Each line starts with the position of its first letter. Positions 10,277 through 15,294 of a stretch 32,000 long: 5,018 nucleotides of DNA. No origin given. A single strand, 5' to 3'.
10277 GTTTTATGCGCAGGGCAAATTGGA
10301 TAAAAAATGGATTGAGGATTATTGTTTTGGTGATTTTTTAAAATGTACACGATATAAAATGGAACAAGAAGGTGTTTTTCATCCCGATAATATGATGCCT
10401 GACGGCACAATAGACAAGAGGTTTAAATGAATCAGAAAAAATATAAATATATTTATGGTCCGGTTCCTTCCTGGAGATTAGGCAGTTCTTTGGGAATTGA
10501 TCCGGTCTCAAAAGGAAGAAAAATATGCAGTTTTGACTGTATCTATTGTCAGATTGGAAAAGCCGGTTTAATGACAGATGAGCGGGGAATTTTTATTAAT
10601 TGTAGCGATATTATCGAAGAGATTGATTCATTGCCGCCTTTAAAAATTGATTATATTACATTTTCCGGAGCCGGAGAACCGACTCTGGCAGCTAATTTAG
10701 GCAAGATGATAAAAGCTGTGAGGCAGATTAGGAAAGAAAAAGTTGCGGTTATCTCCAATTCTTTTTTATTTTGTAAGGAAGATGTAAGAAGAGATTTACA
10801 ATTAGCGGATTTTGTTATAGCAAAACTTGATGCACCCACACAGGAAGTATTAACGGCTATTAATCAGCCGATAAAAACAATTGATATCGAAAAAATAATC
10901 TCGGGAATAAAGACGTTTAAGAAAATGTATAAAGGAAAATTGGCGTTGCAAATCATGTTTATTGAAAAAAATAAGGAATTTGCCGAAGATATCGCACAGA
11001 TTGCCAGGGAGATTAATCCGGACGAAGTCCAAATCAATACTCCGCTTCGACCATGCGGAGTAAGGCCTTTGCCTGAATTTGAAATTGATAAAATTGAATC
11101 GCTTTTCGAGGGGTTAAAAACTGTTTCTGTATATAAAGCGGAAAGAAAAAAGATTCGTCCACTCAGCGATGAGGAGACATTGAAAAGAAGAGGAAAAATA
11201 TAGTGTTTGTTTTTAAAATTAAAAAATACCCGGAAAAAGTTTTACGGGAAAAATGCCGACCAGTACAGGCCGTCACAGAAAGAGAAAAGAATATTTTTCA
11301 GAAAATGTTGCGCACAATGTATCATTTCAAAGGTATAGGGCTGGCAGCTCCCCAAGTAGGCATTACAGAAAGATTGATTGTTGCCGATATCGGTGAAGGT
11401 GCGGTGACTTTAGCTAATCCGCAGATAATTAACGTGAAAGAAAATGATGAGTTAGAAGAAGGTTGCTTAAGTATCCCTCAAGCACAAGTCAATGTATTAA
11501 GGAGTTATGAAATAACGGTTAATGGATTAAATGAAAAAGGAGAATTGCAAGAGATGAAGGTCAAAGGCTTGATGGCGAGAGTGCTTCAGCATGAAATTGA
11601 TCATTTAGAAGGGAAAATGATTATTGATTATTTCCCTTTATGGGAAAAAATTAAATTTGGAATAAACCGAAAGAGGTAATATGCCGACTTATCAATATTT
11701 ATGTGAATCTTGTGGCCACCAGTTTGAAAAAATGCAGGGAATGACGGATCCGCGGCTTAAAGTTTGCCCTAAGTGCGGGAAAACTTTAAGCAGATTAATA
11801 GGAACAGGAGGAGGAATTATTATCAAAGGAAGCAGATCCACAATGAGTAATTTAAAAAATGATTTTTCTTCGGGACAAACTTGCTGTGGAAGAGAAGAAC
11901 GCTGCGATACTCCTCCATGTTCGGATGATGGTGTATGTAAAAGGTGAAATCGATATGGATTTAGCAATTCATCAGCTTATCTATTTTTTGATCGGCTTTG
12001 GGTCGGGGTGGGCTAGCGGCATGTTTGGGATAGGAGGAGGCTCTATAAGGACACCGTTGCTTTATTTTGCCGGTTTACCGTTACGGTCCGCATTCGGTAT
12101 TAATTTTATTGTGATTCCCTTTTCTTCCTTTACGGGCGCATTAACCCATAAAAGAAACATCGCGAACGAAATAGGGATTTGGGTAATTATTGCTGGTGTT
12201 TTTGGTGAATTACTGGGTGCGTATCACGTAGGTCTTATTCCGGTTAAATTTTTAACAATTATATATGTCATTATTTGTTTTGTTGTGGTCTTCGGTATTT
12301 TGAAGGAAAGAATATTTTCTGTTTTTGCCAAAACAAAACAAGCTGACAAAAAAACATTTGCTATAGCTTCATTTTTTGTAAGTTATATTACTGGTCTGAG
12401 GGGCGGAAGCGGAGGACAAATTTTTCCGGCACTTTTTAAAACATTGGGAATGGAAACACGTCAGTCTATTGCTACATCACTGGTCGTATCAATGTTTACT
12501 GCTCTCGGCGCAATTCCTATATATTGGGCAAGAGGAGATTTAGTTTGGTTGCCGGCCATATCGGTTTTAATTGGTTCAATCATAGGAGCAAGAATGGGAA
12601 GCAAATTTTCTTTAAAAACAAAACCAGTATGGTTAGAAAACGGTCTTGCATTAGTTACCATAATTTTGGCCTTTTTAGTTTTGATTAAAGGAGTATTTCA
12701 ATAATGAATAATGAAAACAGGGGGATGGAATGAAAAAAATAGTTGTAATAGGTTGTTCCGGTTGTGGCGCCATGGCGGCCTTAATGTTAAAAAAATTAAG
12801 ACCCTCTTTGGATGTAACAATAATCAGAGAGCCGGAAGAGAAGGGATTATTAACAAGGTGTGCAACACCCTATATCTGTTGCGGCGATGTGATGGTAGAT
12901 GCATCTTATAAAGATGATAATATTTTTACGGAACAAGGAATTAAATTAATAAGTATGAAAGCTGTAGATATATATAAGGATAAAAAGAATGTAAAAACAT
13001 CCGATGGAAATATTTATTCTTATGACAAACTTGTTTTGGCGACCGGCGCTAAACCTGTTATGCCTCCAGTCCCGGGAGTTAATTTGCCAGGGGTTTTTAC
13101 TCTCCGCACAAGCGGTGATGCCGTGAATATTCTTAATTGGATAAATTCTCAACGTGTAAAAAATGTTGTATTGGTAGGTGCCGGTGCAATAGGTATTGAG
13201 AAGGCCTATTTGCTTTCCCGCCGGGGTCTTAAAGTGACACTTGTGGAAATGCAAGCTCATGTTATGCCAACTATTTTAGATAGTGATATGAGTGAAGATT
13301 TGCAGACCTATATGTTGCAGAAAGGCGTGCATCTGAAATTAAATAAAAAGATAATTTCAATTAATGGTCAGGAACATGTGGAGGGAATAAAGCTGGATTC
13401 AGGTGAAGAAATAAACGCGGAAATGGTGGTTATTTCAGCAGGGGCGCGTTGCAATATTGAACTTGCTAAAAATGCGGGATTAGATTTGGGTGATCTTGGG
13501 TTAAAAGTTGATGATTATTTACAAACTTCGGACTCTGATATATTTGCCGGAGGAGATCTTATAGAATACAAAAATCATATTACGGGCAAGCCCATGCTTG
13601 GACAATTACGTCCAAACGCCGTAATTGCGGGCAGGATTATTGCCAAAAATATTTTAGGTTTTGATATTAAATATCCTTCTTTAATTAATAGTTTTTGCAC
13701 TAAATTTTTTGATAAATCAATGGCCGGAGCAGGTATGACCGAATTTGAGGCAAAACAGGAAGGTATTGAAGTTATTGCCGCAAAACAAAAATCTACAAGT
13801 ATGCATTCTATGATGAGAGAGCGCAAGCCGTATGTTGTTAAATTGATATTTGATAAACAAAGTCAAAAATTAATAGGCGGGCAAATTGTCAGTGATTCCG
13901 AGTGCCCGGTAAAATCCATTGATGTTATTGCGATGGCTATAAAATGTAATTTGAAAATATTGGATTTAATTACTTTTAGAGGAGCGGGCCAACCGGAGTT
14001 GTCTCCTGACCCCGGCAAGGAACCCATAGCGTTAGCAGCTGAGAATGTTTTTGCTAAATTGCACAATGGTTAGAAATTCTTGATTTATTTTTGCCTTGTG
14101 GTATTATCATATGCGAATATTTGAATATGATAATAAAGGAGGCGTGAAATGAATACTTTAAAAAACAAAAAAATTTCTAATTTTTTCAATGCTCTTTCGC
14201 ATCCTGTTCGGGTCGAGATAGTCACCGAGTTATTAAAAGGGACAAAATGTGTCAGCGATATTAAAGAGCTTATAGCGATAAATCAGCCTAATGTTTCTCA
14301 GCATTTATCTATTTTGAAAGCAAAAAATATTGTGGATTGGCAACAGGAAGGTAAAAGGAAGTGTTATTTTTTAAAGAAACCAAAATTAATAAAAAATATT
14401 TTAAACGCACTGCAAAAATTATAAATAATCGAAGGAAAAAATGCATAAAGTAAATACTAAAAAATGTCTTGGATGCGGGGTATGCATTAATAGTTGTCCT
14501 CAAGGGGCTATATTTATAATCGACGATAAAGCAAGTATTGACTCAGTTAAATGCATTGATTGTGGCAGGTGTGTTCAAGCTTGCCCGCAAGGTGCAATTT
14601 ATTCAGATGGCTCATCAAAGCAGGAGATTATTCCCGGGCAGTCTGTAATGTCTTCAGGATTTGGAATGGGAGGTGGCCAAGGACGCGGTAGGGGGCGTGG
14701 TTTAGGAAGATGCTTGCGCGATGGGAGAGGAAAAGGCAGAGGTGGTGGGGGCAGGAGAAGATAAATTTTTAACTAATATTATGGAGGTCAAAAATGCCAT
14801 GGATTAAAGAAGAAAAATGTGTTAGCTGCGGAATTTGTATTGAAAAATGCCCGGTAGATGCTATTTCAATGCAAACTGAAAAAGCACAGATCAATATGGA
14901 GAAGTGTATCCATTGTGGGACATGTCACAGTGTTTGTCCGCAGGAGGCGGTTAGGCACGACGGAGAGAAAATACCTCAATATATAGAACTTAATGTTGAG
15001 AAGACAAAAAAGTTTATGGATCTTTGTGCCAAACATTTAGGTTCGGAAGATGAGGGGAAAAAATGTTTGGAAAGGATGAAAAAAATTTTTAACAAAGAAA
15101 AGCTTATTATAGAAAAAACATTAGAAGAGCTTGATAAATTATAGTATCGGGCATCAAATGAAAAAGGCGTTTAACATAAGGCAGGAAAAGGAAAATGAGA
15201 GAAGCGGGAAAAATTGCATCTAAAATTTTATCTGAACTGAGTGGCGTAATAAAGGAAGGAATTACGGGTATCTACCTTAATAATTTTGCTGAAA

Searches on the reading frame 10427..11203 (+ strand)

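Call 49: search_protein_families(library=pfam, proteins=[window:10427-11203:+], max_evalue=0.0001)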
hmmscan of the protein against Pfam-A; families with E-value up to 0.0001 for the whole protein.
window:10427-11203:+ (258 aa): 1 family
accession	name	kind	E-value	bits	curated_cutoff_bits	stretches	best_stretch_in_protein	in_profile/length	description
PF04055.27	Radical_SAM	-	8.1e-14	52.6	29.5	1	33-184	6-157/166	Radical SAM superfamily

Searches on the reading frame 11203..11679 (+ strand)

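Call 60: search_protein_families(library=pfam, proteins=[window:11203-11679:+], max_evalue=0.001)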
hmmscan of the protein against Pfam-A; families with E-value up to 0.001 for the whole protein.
window:11203-11679:+ (158 aa): 1 family
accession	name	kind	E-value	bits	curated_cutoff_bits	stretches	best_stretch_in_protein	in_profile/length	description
PF01327.26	Pep_deformylase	-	2.3e-47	160.9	22.8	1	4-144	2-150/156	Polypeptide deformylase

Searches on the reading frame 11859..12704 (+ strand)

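Call 49: search_protein_families(library=pfam, proteins=[window:11859-12704:+], max_evalue=0.0001)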
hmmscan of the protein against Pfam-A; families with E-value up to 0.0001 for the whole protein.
window:11859-12704:+ (281 aa): 1 family
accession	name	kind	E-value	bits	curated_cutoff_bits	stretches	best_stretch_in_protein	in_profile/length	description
PF01925.25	TauE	-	4.7e-35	121.8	32.6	1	42-272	1-235/237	Sulfite exporter TauE/SafE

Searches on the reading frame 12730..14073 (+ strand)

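Call 49: search_protein_families(library=pfam, proteins=[window:12730-14073:+], max_evalue=0.0001)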
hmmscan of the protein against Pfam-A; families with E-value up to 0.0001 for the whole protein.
window:12730-14073:+ (447 aa): 8 families
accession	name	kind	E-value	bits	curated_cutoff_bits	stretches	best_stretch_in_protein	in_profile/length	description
PF07992.20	Pyr_redox_2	-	4.3e-52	177.8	26.1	1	3-285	2-278/291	Pyridine nucleotide-disulphide oxidoreductase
PF00070.33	Pyr_redox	-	1.3e-19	70.9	22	1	145-223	1-80/82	Pyridine nucleotide-disulphide oxidoreductase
PF02852.28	Pyr_redox_dim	-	3e-14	53.6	25.3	1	324-413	4-92/110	Pyridine nucleotide-disulphide oxidoreductase, dimerisation domain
PF01266.30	DAO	-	4.1e-11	43.4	27.9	0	146-175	2-31/353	FAD dependent oxidoreductase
PF13738.12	Pyr_redox_3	-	2e-09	37.5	30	1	77-253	105-281/305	Pyridine nucleotide-disulphide oxidoreductase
PF03486.20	HI0933_like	-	1.6e-07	31.4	50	0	145-178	2-35/244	HI0933-like protein Rossmann domain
PF01134.28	GIDA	-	6.3e-07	29.2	22.1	0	146-176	2-29/391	Glucose inhibited division protein A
PF01946.23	Thi4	-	1.4e-05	24.9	26.2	0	143-175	17-50/235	Thi4 family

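Call 50: search_protein_families(library=ncbifam, proteins=[window:12730-14073:+], max_evalue=0.001)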
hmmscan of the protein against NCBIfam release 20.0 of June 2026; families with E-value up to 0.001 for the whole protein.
window:12730-14073:+ (447 aa): 78 families (the best 25 are shown)
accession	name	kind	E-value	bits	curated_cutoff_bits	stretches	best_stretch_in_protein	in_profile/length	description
TIGR03385.1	CoA_CoA_reduc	equivalog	6.8e-80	269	578.8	1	3-425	1-429/439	CoA-disulfide reductase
NF007123.0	PRK09564.1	equivalog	1.8e-67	228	458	1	2-413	1-418/444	CoA-disulfide reductase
NF046103.1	NOXase_Strep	equivalog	1.1e-57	196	600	1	3-410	1-413/442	H2O-forming NADH oxidase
TIGR02374.1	nitri_red_nirB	equivalog_domain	5e-51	174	578.35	1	11-403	10-399/794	nitrite reductase large subunit NirB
NF045765.1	PhenlGlyoxDHPadH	equivalog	6.7e-49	166.9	475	1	6-353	7-354/416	NADH-dependent phenylglyoxylate dehydrogenase subunit epsilon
NF010037.0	PRK13512.1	equivalog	1.8e-46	159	394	1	1-425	1-424/438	CoA-disulfide reductase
NF003437.0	PRK04965.1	equivalog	6.4e-46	157.1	392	1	64-335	66-328/378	NADH:flavorubredoxin reductase NorW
NF042949.2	3PPDioc_HcaD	equivalog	8.3e-42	143.3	450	1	2-312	2-309/386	3-phenylpropionate/cinnamic acid dioxygenase ferredoxin--NAD(+) reductase subunit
TIGR02053.1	MerA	equivalog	8.7e-39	133.8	454.45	1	69-415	101-434/465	mercury(II) reductase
TIGR01350.1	lipoamide_DH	equivalog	1.1e-38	133.1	408.8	1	66-413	99-433/461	dihydrolipoyl dehydrogenase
NF004943.0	PRK06292.2-1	equivalog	6.6e-37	127.3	432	1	62-416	94-437/456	dihydrolipoyl dehydrogenase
NF007286.0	PRK09754.1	equivalog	4.8e-36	124.4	447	1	2-313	4-311/400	phenylpropionate dioxygenase ferredoxin reductase subunit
NF011565.0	PRK14989.1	subfamily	9.4e-33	113.2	883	1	55-288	58-293/847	nitrite reductase large subunit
NF004991.0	PRK06370.1-3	subfamily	2.7e-32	112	620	1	82-408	150-461/509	FAD-containing oxidoreductase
NF004945.0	PRK06292.2-3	equivalog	1.4e-31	109.9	494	1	67-413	102-431/457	dihydrolipoyl dehydrogenase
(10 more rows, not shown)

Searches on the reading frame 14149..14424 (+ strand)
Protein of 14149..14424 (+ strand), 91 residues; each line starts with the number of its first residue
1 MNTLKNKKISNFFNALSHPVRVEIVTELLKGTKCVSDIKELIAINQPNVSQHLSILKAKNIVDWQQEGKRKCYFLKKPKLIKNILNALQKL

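Call 48: search_protein_families(library=pfam, proteins=[window:14149-14424:+], max_evalue=0.0001)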
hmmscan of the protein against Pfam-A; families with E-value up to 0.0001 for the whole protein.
window:14149-14424:+ (91 aa): 2 families
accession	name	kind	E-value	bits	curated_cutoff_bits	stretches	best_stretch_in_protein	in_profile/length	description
PF01022.26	HTH_5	-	1e-12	48.2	22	1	19-62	2-45/47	Bacterial regulatory protein, arsR family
PF12840.13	HTH_20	-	4.4e-06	27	27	1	16-62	1-48/51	Helix-turn-helix domain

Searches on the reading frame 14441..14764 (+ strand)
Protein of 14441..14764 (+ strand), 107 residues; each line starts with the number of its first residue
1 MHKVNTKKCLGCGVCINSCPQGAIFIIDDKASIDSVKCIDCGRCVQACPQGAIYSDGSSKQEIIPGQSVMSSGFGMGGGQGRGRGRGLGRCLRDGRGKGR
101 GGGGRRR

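Call 48: search_protein_families(library=pfam, proteins=[window:14441-14764:+], max_evalue=0.0001)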
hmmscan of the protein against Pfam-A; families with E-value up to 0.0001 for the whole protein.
window:14441-14764:+ (107 aa): 14 families
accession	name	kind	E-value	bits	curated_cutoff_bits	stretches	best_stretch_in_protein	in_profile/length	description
PF00037.32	Fer4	-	5.5e-17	61.2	21.1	2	32-54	2-24/24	4Fe-4S binding domain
PF12838.12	Fer4_7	-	8e-16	58.7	27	2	8-52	1-52/52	4Fe-4S dicluster domain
PF13237.11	Fer4_10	-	2.3e-15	56.7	25.5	2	3-49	3-53/53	4Fe-4S dicluster domain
PF12837.12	Fer4_6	-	2.7e-11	43.3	25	2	31-53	2-24/24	4Fe-4S binding domain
PF14697.11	Fer4_21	-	5.6e-11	42.8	35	1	31-58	1-31/59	4Fe-4S dicluster domain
PF13187.11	Fer4_9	-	2.6e-10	40.6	27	1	8-53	1-52/52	4Fe-4S dicluster domain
PF12797.12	Fer4_2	-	2.7e-10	39.9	24.5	1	33-49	5-21/22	4Fe-4S binding domain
PF13484.11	Fer4_16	-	1.2e-09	39.3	30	1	37-56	1-20/66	4Fe-4S double cluster binding domain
PF25160.1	LdpA_Fe-S-bd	-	2e-07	31.1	27.6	0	3-24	22-43/49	LdpA Fe-S cluster-binding domain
PF12800.12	Fer4_4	-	2.9e-07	30.7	24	0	7-22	2-17/17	4Fe-4S binding domain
PF12798.12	Fer4_3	-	5e-07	30.5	27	0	38-52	1-15/15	4Fe-4S binding domain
PF13370.11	Fer4_13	-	2.7e-06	28.4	24.5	0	33-50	1-18/58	4Fe-4S single cluster domain of Ferredoxin I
PF13534.11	Fer4_17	-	1.2e-05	26.2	22.2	0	37-56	1-20/61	4Fe-4S dicluster domain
PF13183.11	Fer4_8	-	3.4e-05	24.7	27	0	37-51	4-18/68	4Fe-4S dicluster domain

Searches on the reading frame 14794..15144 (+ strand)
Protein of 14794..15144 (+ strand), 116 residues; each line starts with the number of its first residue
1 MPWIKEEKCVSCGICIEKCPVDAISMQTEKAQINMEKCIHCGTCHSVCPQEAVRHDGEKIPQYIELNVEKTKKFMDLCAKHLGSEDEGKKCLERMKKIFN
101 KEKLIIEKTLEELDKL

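Call 48: search_protein_families(library=pfam, proteins=[window:14794-15144:+], max_evalue=0.0001)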
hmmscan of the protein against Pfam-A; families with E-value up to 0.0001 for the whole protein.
window:14794-15144:+ (116 aa): 12 families
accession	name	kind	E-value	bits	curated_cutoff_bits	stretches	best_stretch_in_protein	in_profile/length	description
PF00037.32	Fer4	-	1.4e-17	63.1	21.1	2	32-53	2-23/24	4Fe-4S binding domain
PF13237.11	Fer4_10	-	9.1e-14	51.6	25.5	1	2-49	2-53/53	4Fe-4S dicluster domain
PF12838.12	Fer4_7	-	1.6e-13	51.3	27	1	8-52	1-52/52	4Fe-4S dicluster domain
PF12797.12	Fer4_2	-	1e-11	44.4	24.5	2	33-49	5-21/22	4Fe-4S binding domain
PF12837.12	Fer4_6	-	2.7e-11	43.3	25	1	31-49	2-20/24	4Fe-4S binding domain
PF14697.11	Fer4_21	-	2.3e-10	40.9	35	1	31-63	1-36/59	4Fe-4S dicluster domain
PF25160.1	LdpA_Fe-S-bd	-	2.5e-09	37.2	27.6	1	15-55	9-45/49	LdpA Fe-S cluster-binding domain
PF13187.11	Fer4_9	-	5.1e-09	36.5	27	1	8-52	1-51/52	4Fe-4S dicluster domain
PF12800.12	Fer4_4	-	1.7e-08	34.5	24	0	36-49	2-15/17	4Fe-4S binding domain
PF13484.11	Fer4_16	-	2.4e-08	35.1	30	0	8-39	1-30/66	4Fe-4S double cluster binding domain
PF13183.11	Fer4_8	-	1.6e-06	29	27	0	35-71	2-41/68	4Fe-4S dicluster domain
PF12798.12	Fer4_3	-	9.2e-06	26.5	27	0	38-52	1-15/15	4Fe-4S binding domain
